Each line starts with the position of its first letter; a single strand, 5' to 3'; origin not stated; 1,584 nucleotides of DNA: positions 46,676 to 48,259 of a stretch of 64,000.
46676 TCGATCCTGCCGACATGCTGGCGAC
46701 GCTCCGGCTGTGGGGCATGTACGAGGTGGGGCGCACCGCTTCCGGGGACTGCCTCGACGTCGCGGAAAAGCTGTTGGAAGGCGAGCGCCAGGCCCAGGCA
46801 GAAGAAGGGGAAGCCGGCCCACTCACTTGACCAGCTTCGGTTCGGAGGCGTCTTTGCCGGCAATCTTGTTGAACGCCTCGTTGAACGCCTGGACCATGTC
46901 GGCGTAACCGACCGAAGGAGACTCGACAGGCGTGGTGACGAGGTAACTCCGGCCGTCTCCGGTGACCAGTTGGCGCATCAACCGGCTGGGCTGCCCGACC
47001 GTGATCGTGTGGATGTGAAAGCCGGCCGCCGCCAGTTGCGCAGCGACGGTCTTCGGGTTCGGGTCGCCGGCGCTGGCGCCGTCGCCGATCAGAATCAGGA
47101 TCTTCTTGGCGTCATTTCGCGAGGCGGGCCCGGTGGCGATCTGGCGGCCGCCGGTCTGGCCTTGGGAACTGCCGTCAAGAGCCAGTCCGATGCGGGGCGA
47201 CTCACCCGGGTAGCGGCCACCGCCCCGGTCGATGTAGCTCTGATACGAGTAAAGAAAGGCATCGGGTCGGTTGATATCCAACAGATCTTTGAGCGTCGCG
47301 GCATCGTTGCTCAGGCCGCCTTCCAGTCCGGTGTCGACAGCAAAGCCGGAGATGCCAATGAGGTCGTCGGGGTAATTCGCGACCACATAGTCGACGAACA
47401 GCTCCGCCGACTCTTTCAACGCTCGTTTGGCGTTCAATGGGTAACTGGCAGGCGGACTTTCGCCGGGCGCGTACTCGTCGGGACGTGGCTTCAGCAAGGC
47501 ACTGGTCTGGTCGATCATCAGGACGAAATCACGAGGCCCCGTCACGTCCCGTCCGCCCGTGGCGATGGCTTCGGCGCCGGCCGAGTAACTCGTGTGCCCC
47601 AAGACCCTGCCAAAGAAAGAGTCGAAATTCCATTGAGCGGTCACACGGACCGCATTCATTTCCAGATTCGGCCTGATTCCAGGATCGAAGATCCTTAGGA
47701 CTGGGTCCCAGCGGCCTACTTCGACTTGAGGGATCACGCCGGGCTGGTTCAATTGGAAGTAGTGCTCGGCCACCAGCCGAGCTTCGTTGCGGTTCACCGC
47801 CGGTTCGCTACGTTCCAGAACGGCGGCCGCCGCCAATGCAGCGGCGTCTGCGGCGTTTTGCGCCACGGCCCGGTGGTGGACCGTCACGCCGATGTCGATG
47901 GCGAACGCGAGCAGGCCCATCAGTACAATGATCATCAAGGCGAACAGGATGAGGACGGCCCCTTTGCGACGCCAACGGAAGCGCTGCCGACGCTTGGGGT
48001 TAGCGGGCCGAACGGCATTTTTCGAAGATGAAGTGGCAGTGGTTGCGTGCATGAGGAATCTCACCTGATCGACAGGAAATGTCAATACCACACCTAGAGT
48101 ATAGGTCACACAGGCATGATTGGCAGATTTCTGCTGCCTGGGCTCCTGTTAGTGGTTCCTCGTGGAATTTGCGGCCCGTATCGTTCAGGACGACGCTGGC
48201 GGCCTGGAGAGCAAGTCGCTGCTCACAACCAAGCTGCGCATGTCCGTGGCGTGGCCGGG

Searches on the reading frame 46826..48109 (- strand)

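Call 23: search_protein_families(library=pfam, proteins=[window:46826-48109:-], max_evalue=0.001)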
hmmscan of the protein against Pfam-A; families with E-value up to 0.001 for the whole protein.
window:46826-48109:- (428 aa): 3 families
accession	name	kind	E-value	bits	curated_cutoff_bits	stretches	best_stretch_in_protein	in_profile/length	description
PF09977.15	Tad_C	-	3.9e-09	37.8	22.1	1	93-183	1-93/93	Putative Tad-like Flp pilus-assembly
PF13400.11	Tad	-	5.2e-09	36.7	22.3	1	50-96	1-46/47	Putative Flp pilus-assembly TadE/G-like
PF00092.34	VWA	-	0.00014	22.6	23.8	1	323-374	91-142/174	von Willebrand factor type A domain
